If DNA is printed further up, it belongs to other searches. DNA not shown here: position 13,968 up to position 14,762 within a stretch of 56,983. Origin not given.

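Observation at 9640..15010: AT-rich accessory island between core genes: Type IIG R-M, XRE-ImmA/IrrE protease, DUF4411 PIN-like and a small membrane protein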

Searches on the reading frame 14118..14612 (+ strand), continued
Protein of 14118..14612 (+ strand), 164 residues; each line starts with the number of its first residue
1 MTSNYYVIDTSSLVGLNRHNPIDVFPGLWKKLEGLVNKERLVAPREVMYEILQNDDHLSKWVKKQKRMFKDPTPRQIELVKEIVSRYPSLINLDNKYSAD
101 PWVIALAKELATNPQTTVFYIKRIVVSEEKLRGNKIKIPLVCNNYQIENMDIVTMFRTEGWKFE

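Call 41: search_protein_families(library=padloc, proteins=[L147:2180-5854:+, L147:7502-10684:+, L147:1066-2178:+, L110:1277-3508:+, L141:3257-5770:+, L096:3146-5845:+, L084:1446-4097:+, L140:4132-5901:+], max_evalue=0.00001)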
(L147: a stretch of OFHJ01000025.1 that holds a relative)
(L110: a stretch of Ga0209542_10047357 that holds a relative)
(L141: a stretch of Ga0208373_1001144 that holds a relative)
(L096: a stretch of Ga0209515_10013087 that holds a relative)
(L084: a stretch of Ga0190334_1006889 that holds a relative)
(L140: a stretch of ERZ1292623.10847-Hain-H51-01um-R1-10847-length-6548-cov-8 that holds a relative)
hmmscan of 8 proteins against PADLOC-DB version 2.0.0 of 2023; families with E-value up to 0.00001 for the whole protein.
L147:2180-5854:+ (1224 aa): 34 families (the best 25 are shown)
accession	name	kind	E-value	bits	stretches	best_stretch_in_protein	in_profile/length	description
PDLC03601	REase_MTase_IIG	-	6.4e-50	168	2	175-539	200-558/1110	Type IIG restriction enzyme-methyltransferase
PDLC03596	REase_MTase_IIG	-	1.8e-46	156.7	3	430-563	536-661/1148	Type IIG restriction enzyme-methyltransferase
PDLC03612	REase_MTase_IIG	-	2.2e-31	106.9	2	475-809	585-912/1247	Type IIG restriction enzyme-methyltransferase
PDLC03267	MTase_II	-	1.9e-25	87.8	2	906-1152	242-496/539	Type II methyltransferase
PDLC03604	REase_MTase_IIG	-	4.8e-25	85.8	2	425-539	379-503/1011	Type IIG restriction enzyme-methyltransferase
PDLC02643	DrmMI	-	7.4e-23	78.4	1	430-765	596-934/1347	DrmMI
PDLC02638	DrmMI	-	9.6e-21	71.6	1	480-760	668-931/935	DrmMI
PDLC03606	REase_MTase_IIG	-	3.6e-18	63.2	2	952-1167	674-895/935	Type IIG restriction enzyme-methyltransferase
PDLC03609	REase_MTase_IIG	-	1.5e-17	60.7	2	180-540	191-534/1066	Type IIG restriction enzyme-methyltransferase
PDLC03366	MTase_II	-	2e-15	54.6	1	677-807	101-219/568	Type II methyltransferase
PDLC03598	REase_MTase_IIG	-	5.2e-15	52.4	1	194-506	166-435/912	Type IIG restriction enzyme-methyltransferase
PDLC02529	PglX|PglXI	-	8.1e-15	51.6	1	432-568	225-350/1189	PglX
PDLC03629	REase_MTase_IIG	-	4.1e-14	49.4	1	428-507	428-513/1182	Type IIG restriction enzyme-methyltransferase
PDLC02523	PglX|PglXI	-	3.8e-12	42.8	1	432-506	328-405/1428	PglX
PDLC02644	DrmMI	-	6e-12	42.3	1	663-766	360-448/988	DrmMI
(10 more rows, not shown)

L147:7502-10684:+ (1060 aa): 35 families (the best 25 are shown)
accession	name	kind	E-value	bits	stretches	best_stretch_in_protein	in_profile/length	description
PDLC01075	C3a139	-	3.5e-47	159.3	1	6-801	3-777/948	HKD+Snf2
PDLC02621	DrmD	-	1.8e-40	137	2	462-816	352-693/1040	DrmD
PDLC02623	DrmD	-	1.6e-37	126.8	2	630-799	509-669/1040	DrmD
PDLC00659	HmaA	-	1.6e-27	93.8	1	462-753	323-612/1176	SNF2 helicase / DEAD-box helicase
PDLC02193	PLD_Helicase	-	4.8e-27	92.5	2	612-771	651-817/905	-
PDLC02500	BrxHI|BrxHII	-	1.2e-26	91.5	1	528-795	371-614/933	BrxHI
PDLC02619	DrmD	-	1.4e-25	87.6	2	223-407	26-220/872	DrmD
PDLC02504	BrxHI|BrxHII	-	4.4e-23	79.2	1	527-798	371-625/971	BrxHII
PDLC02572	DrmA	-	7.6e-22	75.1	2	529-763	397-633/1043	DrmA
PDLC02843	DpdE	-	2.3e-20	70.1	2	628-751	547-663/1091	DpdE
PDLC02632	DrmD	-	5.9e-20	69.3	2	524-766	394-639/662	DrmD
PDLC02633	DrmD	-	1.9e-19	67.2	1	614-807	487-691/839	DrmD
PDLC02707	PbeA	-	2.3e-19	67.5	1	75-338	87-361/672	PbeA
PDLC02840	DpdE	-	1.6e-18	64.4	2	610-782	521-684/1091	DpdE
PDLC02853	DpdE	-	4.1e-17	59.5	1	627-796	465-642/985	DpdE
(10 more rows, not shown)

L147:1066-2178:+ (370 aa): 0 families

L110:1277-3508:+ (743 aa): 0 families

L141:3257-5770:+ (837 aa): 2 families
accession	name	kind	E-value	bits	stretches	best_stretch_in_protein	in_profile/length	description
PDLC03626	REase_MTase_IIG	-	9.6e-33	110.9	1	120-763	151-800/1359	Type IIG restriction enzyme-methyltransferase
PDLC05041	PDC-S57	-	7.8e-08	30.2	1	19-138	8-121/212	-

L096:3146-5845:+ (899 aa): 1 family
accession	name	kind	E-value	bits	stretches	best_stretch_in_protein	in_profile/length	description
PDLC03648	REase_III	-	1.8e-19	67.4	1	282-553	128-385/871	Type III restriction enzyme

L084:1446-4097:+ (884 aa): 1 family
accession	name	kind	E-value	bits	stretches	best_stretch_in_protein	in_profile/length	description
PDLC03654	REase_III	-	2.4e-24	83.1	2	311-594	384-662/1154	Type III restriction enzyme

L140:4132-5901:+ (589 aa): 26 families (the best 25 are shown)
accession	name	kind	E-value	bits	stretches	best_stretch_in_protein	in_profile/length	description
PDLC02693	Orf5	-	1.5e-72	243.3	1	21-587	8-541/543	Orf5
PDLC04155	HEC-06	-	2e-63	212.8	1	19-587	19-557/562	-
PDLC02696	Orf5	-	3.9e-62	208.9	1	22-537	1-546/558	Orf5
PDLC04154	HEC-06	-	4.7e-61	205.1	1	9-587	13-563/569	-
PDLC04157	HEC-06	-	4.2e-55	185.4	1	20-587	21-554/558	-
PDLC02687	Orf5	-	1.4e-53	180.5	1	9-539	7-520/543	Orf5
PDLC02700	Orf5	-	4.5e-50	168.9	1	19-587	9-554/555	Orf5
PDLC02695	Orf5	-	2.4e-43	146.4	2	5-283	5-300/601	Orf5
PDLC02691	Orf5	-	4.9e-37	125.7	1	9-587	9-578/579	Orf5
PDLC02692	Orf5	-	2.8e-33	113.5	1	21-582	7-550/558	Orf5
PDLC02701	Orf5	-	5.3e-31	105.7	1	6-588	6-594/596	Orf5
PDLC02702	Orf5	-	6.4e-31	105.8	1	21-588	2-541/543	Orf5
PDLC02786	SspE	-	8.8e-25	85.1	1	19-107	21-119/766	SspE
PDLC02686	Orf5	-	3.1e-23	80.1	2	5-236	5-241/566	Orf5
PDLC02689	Orf5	-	2.9e-22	76.9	1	19-258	16-239/558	Orf5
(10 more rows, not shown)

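Call 47: search_solved_structures(query=A1, max_evalue=1, show_alignments=1)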
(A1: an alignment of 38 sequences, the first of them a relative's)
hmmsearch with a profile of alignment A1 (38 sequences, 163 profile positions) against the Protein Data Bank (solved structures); distinct sequences matched with E-value up to 1: 3.
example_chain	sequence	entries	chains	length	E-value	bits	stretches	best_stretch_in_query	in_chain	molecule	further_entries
9vzy_D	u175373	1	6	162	6.1e-15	58.9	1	5-163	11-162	DUF4411 family protein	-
9vzz_A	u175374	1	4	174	7.3e-14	55.4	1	9-163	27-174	DUF4411 family protein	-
3mx9_A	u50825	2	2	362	0.055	16.8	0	65-126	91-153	Protein scV3V2(G19S) | scV3V2(G19S)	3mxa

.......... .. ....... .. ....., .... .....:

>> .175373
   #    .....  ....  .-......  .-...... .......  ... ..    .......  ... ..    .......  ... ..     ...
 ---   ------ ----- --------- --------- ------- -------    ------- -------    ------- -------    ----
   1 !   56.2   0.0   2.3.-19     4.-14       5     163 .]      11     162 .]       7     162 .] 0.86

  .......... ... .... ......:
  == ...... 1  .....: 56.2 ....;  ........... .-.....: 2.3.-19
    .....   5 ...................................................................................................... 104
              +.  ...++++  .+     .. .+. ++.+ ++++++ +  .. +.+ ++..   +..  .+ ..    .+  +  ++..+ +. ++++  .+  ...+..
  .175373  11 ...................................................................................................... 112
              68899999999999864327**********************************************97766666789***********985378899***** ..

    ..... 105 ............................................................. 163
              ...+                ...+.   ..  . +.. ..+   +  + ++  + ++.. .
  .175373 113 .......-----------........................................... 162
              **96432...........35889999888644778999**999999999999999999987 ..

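Call 85: search_dna_similar(query=window:14118-14612:+, collection=plasmids, mode=protein, max_evalue=0.00001, max_rows=30)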
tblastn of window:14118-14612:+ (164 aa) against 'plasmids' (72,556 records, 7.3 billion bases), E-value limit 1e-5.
Records with a match: 7; places in all: 7; records where one place covers at least 80% of the query: 7.
Best place of each record, by identity: <60% 7.
By first word of the organism name: Pseudosulfitobacter 3; Bradyrhizobium 1; Arthrobacter 1; Methylorubrum 1; Rhizobium 1.
By predicted mobility (MOB-suite, as given by PLSDB): conjugative 4; non-mobilizable 2; mobilizable 1.
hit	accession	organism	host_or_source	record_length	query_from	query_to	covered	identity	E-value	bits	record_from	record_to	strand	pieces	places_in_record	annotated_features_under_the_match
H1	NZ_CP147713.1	Bradyrhizobium septentrionale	Glycine max,cell culture,Root nodule ...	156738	1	161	98%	34.5%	1e-16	83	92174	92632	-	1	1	DUF4411 family protein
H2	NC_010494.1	Arthrobacter sp. AK-1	-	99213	1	163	99%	31.0%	1e-17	86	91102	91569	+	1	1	DUF4411 family protein | ImmA/IrrE family metallo-endopeptidase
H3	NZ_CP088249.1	Methylorubrum sp. B1-46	single cell,human skin swab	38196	3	161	97%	30.9%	8e-12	69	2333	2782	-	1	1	DUF4411 family protein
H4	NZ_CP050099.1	Rhizobium leguminosarum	Trifolium pratense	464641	6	163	96%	27.9%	4e-8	59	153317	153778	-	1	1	PIN domain-containing protein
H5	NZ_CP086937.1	Pseudosulfitobacter pseudonitzschiae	Skeletonema costatum,The surface ...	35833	6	163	96%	27.7%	8e-7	55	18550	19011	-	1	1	PIN domain-containing protein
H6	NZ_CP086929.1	Pseudosulfitobacter pseudonitzschiae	Skeletonema costatum,The surface ...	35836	6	163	96%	27.7%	8e-7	55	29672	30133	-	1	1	PIN domain-containing protein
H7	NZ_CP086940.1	Pseudosulfitobacter pseudonitzschiae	Skeletonema costatum,The surface ...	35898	6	163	96%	27.7%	8e-7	55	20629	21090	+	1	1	PIN domain-containing protein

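Call 86: search_dna_similar(query=window:14118-14612:+, collection=phages, mode=protein, max_evalue=0.00001, max_rows=15)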
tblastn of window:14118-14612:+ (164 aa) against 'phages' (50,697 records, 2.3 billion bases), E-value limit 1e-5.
Records with a match: 1; places in all: 1; records where one place covers at least 80% of the query: 1.
Best place of each record, by identity: <60% 1.
By first word of the organism name: Bacteriophage 1.
By host as written in the record: - 1.
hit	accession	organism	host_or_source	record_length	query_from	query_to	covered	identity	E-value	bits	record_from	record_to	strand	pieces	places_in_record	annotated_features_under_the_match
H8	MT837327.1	Bacteriophage sp.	human fecal samples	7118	6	163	96%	37.0%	1e-17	84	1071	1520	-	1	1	record has no annotation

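Call 87: get_annotated_region(hit=H1, flank=7000)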
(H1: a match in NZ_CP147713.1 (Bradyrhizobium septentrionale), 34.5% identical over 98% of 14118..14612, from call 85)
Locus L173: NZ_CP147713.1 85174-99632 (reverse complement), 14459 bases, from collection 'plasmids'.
description: Bradyrhizobium septentrionale strain 5S5 plasmid pBs5S5a, complete sequence
organism: Bradyrhizobium septentrionale (NCBI taxid 1404411)
taxonomy: Bacteria; Pseudomonadota; Alphaproteobacteria; Hyphomicrobiales; Nitrobacteraceae; Bradyrhizobium; Bradyrhizobium septentrionale
host: -; source: Glycine max,cell culture,Root nodule from soybean plant inoculated with root zone soil from Apios americana; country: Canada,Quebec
typing (MOB-suite, as given by PLSDB): conjugative; replicon rep_cluster_506; relaxase MOBP; mating-pair formation MPF_T
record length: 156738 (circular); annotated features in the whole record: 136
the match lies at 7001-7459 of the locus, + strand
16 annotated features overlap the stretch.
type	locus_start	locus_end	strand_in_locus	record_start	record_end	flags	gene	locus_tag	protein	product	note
CDS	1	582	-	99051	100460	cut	-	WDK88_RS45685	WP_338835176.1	transposase family protein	-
CDS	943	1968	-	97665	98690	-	-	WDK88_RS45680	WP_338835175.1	hypothetical protein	-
CDS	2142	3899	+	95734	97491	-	-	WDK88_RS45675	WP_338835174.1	SIR2 family protein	-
CDS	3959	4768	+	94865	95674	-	-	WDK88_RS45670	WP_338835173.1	hypothetical protein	-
CDS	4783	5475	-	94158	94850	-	-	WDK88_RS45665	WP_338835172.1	helix-turn-helix transcriptional regulator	-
CDS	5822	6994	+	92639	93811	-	-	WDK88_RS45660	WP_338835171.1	XRE family transcriptional regulator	-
CDS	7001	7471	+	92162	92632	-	-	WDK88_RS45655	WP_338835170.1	DUF4411 family protein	-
CDS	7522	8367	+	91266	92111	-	-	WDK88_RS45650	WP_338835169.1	hypothetical protein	-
CDS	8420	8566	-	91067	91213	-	-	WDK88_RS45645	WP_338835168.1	WGR domain-containing protein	-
CDS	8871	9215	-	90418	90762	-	-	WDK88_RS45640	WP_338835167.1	recombinase family protein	GO:0006310 - DNA recombination [Evidence IEA]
CDS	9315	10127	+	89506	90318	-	-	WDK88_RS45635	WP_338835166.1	hypothetical protein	-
CDS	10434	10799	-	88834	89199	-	-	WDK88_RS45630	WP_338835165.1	hypothetical protein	-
CDS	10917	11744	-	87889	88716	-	-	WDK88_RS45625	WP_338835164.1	HNH endonuclease signature motif containing protein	-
CDS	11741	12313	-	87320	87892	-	-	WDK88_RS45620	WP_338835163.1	thermonuclease family protein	-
CDS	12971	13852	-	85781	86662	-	-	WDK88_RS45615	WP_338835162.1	relaxase/mobilization nuclease domain-containing protein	-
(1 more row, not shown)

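Call 88: get_annotated_region(hit=H2, flank=7000)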
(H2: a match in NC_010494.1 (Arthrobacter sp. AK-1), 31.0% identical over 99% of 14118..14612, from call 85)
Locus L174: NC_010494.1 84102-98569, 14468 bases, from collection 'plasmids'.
description: Arthrobacter sp. AK-1 plasmid pSI-1, complete sequence
organism: Arthrobacter sp. AK-1 (NCBI taxid 415095)
taxonomy: Bacteria; Actinomycetota; Actinomycetes; Micrococcales; Micrococcaceae; Arthrobacter; Arthrobacter sp. AK-1
host: -; source: -; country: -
typing (MOB-suite, as given by PLSDB): mobilizable; relaxase MOBP
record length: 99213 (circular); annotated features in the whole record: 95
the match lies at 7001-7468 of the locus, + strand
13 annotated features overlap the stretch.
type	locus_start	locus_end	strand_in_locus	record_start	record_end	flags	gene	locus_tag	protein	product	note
CDS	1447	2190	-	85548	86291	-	-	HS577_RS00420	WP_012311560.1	GAF and ANTAR domain-containing protein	-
CDS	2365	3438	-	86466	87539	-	-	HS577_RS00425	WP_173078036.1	IS110 family transposase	-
CDS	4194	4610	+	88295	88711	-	-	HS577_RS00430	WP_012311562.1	hypothetical protein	-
CDS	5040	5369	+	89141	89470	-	-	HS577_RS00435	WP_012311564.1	hypothetical protein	-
CDS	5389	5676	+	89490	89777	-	-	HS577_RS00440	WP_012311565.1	hypothetical protein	-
CDS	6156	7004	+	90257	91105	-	-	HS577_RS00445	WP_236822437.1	ImmA/IrrE family metallo-endopeptidase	-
CDS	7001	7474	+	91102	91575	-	-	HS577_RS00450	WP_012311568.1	DUF4411 family protein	-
CDS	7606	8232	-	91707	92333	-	-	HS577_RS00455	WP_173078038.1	class I SAM-dependent methyltransferase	-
CDS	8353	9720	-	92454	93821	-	lpdA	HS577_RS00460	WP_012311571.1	dihydrolipoyl dehydrogenase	GO:0045454 - cell redox homeostasis [Evidence IEA]; GO:0051068 - dihydrolipoamide metabolic process [Evidence IEA]; ...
CDS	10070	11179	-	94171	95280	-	ccsB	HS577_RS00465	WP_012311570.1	c-type cytochrome biogenesis protein CcsB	GO:0017004 - cytochrome complex assembly [Evidence IEA]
CDS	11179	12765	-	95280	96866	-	-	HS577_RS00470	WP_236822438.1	cytochrome c biogenesis protein ResB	GO:0017004 - cytochrome complex assembly [Evidence IEA]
CDS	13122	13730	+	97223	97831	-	-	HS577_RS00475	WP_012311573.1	TlpA disulfide reductase family protein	-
CDS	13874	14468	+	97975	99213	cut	-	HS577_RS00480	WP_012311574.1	cytochrome P450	-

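Call 89: get_annotated_region(hit=H3, flank=7000)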
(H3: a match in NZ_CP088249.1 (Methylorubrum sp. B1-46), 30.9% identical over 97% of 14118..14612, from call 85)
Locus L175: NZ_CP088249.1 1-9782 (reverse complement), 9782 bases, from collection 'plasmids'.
description: Methylorubrum sp. B1-46 plasmid pB146-2, complete sequence
organism: Methylorubrum sp. B1-46 (NCBI taxid 2897334)
taxonomy: Bacteria; Pseudomonadota; Alphaproteobacteria; Hyphomicrobiales; Methylobacteriaceae; Methylorubrum; Methylorubrum sp. B1-46
host: -; source: single cell,human skin swab; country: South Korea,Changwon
typing (MOB-suite, as given by PLSDB): non-mobilizable
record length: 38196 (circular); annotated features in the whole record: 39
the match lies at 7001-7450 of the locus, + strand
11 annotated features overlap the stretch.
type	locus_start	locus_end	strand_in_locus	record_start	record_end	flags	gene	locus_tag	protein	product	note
CDS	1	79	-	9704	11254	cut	-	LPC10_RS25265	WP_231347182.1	type IV secretory system conjugative DNA transfer family protein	-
CDS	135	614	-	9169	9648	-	-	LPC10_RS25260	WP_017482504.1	hypothetical protein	-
CDS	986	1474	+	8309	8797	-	-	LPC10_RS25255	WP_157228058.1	hypothetical protein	-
CDS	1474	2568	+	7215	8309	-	-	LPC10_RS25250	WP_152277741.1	AAA family ATPase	-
CDS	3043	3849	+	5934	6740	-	-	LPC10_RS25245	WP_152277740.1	hypothetical protein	-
CDS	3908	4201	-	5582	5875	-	-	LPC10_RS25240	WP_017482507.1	hypothetical protein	-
CDS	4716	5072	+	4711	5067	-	-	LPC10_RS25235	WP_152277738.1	DUF2958 domain-containing protein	-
CDS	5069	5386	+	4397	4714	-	-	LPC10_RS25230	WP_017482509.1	hypothetical protein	-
CDS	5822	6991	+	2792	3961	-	-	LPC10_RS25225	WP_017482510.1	ImmA/IrrE family metallo-endopeptidase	-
CDS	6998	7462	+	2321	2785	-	-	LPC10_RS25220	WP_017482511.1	DUF4411 family protein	-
CDS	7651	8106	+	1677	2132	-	-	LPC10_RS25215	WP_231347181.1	hypothetical protein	-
